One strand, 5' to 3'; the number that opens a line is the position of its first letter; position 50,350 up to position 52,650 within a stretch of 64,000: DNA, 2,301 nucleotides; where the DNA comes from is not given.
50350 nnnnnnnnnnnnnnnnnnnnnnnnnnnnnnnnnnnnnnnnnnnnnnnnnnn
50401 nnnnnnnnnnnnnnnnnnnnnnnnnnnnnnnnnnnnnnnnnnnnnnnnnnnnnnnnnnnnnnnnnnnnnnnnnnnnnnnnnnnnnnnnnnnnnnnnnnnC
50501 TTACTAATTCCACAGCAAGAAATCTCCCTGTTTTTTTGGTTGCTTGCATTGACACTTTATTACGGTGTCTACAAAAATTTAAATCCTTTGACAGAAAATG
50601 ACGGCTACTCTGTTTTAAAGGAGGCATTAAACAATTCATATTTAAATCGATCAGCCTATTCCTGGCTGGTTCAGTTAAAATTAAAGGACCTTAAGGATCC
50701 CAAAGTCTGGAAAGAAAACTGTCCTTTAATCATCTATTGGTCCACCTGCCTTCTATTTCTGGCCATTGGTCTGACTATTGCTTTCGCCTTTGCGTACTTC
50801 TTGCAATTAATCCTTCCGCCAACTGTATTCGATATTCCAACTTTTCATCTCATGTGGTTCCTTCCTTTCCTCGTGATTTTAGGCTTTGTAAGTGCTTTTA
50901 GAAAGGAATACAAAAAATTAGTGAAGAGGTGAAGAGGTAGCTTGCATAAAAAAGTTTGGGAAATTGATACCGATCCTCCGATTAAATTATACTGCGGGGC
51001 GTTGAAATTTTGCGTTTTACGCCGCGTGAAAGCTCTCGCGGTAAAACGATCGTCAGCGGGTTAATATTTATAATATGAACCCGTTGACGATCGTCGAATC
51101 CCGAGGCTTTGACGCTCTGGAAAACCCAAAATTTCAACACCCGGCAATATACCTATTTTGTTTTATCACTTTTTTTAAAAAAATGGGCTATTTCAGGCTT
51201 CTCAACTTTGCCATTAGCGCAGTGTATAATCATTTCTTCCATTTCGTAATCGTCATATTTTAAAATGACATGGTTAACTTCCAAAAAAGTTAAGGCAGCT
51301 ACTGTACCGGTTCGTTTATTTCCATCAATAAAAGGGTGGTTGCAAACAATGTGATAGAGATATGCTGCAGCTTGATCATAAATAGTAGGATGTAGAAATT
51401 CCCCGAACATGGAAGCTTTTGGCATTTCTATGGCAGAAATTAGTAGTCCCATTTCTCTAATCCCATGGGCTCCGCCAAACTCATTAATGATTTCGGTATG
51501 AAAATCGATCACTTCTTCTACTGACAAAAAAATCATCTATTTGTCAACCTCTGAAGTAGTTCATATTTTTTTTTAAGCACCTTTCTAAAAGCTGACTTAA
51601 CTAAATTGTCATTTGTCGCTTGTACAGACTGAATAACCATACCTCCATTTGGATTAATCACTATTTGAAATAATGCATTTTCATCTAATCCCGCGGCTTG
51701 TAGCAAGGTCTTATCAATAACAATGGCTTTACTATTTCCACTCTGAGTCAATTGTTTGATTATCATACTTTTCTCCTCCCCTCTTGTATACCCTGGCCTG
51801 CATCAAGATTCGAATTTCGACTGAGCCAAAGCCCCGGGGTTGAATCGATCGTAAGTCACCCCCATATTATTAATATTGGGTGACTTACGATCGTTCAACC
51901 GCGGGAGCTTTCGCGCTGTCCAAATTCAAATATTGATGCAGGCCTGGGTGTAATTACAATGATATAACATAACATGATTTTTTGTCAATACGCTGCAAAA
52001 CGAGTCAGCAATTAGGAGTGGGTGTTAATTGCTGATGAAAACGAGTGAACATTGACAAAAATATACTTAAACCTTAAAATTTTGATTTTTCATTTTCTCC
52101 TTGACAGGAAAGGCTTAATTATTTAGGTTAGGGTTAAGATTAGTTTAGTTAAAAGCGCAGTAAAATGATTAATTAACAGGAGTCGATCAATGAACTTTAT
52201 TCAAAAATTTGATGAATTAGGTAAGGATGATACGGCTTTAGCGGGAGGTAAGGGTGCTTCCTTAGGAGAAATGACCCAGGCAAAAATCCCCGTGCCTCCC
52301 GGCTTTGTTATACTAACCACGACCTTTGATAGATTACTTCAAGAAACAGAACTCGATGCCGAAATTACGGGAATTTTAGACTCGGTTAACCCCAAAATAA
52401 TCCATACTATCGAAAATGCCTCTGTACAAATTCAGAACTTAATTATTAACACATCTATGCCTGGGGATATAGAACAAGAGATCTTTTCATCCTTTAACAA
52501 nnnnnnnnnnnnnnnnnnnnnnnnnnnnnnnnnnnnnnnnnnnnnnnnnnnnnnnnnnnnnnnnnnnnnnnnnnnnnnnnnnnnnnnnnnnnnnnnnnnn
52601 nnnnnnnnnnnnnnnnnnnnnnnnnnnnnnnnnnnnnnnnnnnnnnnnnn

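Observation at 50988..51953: Doc/AbrB-type toxin-antitoxin cassette precisely bracketed by two copies of the same palindromic MITE family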

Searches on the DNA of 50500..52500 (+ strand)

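Call 35: search_dna_similar(query=window:50988-51151:+, collection=plasmids, mode=distant, max_evalue=0.001)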
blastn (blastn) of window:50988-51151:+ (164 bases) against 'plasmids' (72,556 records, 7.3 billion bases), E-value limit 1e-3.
No match.

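Call 37: search_rna_families(source=window, start=50500, end=52500, threshold=evalue, max_evalue=1)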
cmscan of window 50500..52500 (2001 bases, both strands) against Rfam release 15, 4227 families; matches with E-value up to 1: 7.
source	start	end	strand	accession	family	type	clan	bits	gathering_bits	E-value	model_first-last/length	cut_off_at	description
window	51836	51902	+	RF04076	mir-H11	Gene; miRNA;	-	32.5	70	0.0015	1-72/72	no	mir-H11 microRNA precursor family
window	51836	51902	-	RF04076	mir-H11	Gene; miRNA;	-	32.2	70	0.0017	1-72/72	no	mir-H11 microRNA precursor family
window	50999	51140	+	RF04156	MIR2670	Gene; miRNA;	-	31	117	0.0004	1-200/200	no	MIR2670 microRNA precursor family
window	51832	51906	-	RF00935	mir-876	Gene; miRNA;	-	29.4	88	0.0024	1-81/81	no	mir-876 microRNA precursor family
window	51015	51205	+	RF00082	SraG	Gene; sRNA;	-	23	50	0.38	1-177/177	no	SraG RNA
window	51843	51892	-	RF04186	mir-278_2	Gene; miRNA;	-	21.2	70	0.26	11-73/79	no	mir-278_2 microRNA precursor family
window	51832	51904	-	RF00910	mir-873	Gene; miRNA;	-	21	95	0.19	1-77/77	no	mir-873 microRNA precursor family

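Call 79: search_dna_similar(query=window:50988-51151:+, collection=phages, mode=distant, max_evalue=0.01)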
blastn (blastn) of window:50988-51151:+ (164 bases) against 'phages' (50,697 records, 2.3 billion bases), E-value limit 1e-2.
No match.
